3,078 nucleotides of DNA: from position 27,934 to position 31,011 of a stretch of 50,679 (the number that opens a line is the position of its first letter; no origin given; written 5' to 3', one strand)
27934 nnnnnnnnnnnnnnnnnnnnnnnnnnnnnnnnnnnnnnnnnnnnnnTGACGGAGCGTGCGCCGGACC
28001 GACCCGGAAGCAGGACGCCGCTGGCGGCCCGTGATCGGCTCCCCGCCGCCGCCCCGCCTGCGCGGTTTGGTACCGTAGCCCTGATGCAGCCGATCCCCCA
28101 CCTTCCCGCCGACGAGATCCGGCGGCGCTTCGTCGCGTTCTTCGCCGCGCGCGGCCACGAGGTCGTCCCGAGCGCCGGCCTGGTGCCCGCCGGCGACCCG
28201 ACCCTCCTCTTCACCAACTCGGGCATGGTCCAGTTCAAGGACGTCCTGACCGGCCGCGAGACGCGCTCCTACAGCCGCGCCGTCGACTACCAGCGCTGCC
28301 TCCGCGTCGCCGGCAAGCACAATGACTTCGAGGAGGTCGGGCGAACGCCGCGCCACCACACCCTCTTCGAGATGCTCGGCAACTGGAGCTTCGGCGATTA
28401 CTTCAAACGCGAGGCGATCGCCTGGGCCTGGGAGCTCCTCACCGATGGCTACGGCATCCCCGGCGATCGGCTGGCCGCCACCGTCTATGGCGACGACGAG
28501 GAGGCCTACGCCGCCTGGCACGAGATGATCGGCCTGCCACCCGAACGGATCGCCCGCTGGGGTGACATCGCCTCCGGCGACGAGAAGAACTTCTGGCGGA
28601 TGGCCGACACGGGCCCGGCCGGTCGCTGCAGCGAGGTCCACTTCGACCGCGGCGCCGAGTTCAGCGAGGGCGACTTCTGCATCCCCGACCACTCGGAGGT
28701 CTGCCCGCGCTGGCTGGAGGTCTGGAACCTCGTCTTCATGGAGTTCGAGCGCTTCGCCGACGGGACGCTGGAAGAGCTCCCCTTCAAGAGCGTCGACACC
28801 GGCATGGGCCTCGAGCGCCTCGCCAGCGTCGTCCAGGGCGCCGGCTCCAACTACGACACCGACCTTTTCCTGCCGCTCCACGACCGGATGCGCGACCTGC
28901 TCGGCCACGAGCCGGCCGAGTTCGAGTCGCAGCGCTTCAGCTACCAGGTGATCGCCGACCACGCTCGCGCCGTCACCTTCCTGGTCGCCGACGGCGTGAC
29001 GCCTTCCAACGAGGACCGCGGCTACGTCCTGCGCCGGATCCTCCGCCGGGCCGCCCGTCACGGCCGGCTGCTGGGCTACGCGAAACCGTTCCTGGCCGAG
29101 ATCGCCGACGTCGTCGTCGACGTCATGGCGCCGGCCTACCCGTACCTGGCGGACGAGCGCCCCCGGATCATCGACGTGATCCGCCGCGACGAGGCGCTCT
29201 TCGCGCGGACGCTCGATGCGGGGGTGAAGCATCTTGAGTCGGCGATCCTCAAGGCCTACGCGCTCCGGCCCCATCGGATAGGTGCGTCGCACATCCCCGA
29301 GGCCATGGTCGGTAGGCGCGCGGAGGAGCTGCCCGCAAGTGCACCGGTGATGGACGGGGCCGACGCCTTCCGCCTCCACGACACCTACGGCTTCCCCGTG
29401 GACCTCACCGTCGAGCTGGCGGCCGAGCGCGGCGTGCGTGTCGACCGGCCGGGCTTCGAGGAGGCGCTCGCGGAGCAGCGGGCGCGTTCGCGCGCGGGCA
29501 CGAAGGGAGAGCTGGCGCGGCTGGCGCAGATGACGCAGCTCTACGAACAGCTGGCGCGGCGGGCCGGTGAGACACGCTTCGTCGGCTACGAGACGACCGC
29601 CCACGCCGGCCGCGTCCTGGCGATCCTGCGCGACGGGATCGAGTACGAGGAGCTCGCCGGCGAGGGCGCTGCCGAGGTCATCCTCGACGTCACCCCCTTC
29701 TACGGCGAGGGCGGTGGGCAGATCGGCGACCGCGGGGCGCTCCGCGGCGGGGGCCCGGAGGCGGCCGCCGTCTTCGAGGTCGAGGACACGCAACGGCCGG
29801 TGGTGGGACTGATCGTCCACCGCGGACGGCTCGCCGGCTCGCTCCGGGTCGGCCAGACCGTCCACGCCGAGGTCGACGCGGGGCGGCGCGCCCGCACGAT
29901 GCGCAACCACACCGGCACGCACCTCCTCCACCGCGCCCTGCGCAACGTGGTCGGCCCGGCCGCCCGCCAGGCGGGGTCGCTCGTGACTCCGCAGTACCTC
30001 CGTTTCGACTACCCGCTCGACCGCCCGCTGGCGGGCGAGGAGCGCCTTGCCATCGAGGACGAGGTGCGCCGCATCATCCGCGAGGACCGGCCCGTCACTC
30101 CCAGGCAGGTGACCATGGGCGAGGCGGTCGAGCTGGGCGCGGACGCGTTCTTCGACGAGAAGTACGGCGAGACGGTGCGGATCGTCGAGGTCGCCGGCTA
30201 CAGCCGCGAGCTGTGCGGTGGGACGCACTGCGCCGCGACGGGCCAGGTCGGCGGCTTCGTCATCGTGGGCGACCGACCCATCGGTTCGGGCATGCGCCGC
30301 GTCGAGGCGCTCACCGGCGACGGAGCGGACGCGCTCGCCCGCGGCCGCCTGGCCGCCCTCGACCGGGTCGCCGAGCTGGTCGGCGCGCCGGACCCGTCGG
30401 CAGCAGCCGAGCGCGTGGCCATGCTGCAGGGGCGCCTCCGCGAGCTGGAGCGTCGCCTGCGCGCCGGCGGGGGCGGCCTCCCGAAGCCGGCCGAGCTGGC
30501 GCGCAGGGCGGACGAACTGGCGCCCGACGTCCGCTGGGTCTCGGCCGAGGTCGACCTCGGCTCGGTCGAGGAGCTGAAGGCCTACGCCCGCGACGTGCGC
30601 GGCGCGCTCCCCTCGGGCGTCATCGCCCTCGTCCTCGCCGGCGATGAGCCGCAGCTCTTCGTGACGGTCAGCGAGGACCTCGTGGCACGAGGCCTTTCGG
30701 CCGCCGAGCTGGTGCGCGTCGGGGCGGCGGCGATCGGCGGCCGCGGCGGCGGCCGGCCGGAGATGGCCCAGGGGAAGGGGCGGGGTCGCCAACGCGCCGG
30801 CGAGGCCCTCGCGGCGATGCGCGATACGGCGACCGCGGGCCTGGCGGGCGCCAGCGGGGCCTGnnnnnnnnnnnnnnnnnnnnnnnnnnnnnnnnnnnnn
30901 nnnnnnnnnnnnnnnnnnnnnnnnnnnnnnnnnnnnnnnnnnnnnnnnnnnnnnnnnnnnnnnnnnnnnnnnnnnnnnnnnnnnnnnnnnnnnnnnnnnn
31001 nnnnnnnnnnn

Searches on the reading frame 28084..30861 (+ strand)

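Call 14: search_protein_families(library=pfam, proteins=[window:28084-30861:+], max_evalue=0.00001)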
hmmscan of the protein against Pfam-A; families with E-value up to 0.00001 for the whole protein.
window:28084-30861:+ (926 aa): 3 families
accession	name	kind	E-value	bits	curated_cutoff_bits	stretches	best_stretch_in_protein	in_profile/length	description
PF01411.24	tRNA-synt_2c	-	4.6e-188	626.6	30.3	2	11-390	1-375/552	tRNA synthetases class II (A)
PF07973.19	tRNA_SAD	-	1.1e-11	45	24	1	698-741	1-44/44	Threonyl and Alanyl tRNA synthetase second additional domain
PF02272.25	DHHA1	-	7.1e-10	39.7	25.9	1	827-915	14-99/102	DHHA1 domain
